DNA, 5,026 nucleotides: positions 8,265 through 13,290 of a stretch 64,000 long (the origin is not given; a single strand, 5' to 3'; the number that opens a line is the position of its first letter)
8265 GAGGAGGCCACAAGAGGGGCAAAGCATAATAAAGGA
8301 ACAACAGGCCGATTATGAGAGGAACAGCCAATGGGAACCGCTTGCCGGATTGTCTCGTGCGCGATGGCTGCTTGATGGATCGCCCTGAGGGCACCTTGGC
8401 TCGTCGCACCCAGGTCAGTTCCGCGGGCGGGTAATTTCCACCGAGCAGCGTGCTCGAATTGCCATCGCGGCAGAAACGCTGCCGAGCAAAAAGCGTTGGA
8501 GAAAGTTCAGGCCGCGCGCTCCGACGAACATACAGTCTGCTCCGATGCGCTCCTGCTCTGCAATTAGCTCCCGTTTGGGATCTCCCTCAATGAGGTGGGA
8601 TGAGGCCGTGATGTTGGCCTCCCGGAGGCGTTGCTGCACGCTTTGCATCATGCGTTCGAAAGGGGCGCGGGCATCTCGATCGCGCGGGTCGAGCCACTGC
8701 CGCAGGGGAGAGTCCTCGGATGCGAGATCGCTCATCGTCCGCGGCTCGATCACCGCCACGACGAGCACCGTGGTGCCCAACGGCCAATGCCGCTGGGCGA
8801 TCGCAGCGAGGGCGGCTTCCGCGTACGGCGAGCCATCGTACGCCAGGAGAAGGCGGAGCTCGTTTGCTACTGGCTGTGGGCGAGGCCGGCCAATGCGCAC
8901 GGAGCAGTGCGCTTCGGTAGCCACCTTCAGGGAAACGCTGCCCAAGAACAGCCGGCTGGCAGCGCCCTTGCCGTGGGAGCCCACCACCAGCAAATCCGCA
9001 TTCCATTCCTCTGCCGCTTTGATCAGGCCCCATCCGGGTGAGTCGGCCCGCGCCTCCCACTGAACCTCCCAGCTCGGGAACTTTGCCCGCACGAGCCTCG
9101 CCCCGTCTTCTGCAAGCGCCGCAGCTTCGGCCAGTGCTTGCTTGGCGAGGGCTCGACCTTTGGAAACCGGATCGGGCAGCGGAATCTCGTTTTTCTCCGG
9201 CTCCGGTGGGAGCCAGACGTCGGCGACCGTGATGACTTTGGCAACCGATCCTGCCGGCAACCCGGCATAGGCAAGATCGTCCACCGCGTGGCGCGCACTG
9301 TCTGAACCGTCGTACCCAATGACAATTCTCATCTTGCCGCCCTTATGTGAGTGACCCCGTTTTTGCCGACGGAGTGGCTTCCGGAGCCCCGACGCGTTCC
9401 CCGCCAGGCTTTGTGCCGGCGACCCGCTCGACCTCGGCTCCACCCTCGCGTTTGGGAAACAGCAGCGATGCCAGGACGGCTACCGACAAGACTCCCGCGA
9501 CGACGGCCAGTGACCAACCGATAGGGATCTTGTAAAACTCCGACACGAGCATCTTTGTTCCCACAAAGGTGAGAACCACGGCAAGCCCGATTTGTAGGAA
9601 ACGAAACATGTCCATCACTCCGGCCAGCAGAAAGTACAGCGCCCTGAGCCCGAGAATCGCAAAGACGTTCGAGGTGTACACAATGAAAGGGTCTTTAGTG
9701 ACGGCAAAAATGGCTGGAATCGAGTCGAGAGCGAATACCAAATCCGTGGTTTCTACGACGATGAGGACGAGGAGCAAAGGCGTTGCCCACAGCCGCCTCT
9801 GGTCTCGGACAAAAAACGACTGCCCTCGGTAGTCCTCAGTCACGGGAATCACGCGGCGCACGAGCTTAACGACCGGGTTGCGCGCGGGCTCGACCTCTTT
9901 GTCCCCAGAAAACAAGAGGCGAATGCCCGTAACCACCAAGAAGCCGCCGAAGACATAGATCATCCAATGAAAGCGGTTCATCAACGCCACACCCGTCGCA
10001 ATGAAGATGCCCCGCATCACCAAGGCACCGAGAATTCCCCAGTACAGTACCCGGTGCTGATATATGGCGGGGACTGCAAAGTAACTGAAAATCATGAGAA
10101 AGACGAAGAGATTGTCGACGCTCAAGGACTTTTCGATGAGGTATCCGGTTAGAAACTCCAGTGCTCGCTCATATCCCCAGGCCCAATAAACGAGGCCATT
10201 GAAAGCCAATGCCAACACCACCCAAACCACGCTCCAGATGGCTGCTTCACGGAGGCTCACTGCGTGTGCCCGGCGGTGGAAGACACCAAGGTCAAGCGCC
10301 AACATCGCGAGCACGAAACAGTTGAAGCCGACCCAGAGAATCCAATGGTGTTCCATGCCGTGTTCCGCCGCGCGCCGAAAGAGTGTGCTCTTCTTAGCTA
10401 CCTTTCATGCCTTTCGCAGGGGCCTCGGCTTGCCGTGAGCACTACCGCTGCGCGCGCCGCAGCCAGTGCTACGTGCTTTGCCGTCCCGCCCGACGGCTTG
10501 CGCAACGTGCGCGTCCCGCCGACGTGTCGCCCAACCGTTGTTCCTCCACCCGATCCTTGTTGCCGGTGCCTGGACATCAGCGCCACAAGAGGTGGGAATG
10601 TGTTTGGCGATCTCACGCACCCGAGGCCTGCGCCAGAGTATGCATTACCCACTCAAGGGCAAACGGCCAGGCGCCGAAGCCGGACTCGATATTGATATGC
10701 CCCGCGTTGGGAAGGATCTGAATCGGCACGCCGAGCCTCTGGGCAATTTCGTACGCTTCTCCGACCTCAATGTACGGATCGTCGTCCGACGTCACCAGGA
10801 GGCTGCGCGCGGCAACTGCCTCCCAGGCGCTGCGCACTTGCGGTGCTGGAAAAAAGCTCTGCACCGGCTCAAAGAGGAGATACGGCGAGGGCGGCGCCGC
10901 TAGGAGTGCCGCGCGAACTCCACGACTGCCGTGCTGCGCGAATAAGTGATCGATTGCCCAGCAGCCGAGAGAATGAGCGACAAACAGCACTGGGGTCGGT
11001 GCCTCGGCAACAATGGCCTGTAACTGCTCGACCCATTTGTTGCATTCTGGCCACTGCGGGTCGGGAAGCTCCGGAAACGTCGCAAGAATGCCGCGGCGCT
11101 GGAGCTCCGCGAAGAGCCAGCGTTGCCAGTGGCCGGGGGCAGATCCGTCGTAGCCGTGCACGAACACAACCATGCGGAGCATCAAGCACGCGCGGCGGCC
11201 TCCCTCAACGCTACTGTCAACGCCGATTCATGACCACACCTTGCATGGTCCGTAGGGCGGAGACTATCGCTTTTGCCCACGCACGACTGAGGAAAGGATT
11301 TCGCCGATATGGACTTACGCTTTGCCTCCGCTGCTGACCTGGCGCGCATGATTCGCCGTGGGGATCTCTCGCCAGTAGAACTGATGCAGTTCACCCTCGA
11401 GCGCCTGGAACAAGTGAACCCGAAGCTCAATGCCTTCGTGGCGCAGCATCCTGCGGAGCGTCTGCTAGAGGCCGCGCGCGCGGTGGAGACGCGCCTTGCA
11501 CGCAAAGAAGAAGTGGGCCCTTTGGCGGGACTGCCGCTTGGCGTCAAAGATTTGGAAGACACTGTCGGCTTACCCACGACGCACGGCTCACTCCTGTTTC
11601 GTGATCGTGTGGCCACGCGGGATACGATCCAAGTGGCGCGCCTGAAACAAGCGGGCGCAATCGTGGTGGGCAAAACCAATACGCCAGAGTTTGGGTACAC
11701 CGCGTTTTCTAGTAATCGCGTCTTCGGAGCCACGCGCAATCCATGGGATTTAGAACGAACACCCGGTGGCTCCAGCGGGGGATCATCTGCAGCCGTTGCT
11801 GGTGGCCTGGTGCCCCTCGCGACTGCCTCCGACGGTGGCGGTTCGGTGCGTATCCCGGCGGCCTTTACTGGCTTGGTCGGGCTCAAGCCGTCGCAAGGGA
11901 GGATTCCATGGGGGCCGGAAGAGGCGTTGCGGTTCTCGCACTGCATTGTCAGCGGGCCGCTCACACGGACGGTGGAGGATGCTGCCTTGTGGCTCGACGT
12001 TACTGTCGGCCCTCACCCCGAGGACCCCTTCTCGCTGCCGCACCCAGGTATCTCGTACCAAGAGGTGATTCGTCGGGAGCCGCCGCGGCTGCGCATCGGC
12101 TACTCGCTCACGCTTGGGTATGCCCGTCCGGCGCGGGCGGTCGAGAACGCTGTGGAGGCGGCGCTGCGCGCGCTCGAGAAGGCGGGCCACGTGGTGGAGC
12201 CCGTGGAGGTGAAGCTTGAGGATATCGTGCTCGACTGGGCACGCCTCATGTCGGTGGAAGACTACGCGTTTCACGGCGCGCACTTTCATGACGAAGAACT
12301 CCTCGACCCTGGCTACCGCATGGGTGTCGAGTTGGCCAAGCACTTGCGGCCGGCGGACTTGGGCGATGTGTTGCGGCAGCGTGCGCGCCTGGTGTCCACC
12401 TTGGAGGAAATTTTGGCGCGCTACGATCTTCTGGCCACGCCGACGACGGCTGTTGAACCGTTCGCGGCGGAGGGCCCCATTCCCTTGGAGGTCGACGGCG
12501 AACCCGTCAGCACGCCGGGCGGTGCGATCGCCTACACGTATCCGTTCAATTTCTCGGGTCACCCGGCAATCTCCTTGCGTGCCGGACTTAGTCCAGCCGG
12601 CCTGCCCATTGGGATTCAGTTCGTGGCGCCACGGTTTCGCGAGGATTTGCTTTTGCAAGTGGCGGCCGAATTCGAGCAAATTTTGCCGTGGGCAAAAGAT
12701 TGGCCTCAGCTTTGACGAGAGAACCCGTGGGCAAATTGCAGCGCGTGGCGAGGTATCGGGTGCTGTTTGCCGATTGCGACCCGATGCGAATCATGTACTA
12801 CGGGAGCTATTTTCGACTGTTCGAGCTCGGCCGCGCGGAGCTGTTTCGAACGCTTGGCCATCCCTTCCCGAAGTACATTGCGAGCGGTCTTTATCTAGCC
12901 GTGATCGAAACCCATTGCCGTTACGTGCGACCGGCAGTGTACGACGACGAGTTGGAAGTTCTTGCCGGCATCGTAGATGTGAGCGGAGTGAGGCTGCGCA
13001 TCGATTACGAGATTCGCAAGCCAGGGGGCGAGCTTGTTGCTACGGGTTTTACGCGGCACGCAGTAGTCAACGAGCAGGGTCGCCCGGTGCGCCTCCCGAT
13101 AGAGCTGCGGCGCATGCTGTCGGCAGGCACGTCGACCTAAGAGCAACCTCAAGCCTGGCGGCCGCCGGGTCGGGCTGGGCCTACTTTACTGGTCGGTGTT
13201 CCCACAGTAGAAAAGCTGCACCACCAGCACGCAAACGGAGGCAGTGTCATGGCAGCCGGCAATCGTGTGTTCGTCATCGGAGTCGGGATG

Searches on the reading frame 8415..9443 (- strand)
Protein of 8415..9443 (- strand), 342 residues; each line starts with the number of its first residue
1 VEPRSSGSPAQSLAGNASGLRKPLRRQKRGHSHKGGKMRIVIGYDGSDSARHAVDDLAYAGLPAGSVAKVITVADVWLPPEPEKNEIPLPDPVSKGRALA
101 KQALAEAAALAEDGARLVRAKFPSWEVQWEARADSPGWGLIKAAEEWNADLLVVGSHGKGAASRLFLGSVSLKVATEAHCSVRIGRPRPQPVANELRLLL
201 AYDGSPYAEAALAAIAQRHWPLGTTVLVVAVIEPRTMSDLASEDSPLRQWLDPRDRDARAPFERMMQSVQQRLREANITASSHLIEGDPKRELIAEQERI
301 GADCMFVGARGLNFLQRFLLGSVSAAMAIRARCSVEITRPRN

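Call 22: search_protein_families(library=pfam, proteins=[window:8415-9443:-], max_evalue=0.001)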
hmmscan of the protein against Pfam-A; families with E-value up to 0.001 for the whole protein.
window:8415-9443:- (342 aa): 1 family
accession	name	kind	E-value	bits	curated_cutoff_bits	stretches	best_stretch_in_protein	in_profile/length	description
PF00582.32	Usp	-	9.2e-42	143.4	24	2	39-182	4-137/141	Universal stress protein family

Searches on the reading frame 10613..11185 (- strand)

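Call 22: search_protein_families(library=pfam, proteins=[window:10613-11185:-], max_evalue=0.001)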
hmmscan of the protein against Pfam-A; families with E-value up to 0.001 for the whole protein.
window:10613-11185:- (190 aa): 2 families
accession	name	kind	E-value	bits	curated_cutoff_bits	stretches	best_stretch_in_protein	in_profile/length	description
PF06821.19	Ser_hydrolase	-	2e-38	132.5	22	1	7-176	2-166/172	Serine hydrolase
PF12697.13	Abhydrolase_6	-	3.6e-11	44.6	26.3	1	6-118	1-102/217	Alpha/beta hydrolase family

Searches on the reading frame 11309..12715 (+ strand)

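Call 22: search_protein_families(library=pfam, proteins=[window:11309-12715:+], max_evalue=0.001)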
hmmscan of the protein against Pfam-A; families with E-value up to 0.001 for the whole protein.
window:11309-12715:+ (468 aa): 1 family
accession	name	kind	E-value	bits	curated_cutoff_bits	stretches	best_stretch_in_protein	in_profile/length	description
PF01425.27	Amidase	-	1.8e-105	354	27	1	24-449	1-445/445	Amidase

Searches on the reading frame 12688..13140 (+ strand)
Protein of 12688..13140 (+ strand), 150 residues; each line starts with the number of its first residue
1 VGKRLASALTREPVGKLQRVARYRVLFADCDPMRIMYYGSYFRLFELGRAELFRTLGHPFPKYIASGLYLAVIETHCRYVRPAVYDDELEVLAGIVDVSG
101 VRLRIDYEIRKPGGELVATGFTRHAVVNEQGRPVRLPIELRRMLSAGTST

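Call 22: search_protein_families(library=pfam, proteins=[window:12688-13140:+], max_evalue=0.001)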
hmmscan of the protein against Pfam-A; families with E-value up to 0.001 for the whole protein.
window:12688-13140:+ (150 aa): 2 families
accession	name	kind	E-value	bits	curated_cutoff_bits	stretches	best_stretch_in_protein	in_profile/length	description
PF13279.12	4HBT_2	-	1e-15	58.7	25.5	1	25-142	1-120/122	Thioesterase-like superfamily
PF03061.28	4HBT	-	2.8e-12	47.2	20.6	1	35-117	3-78/79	Thioesterase superfamily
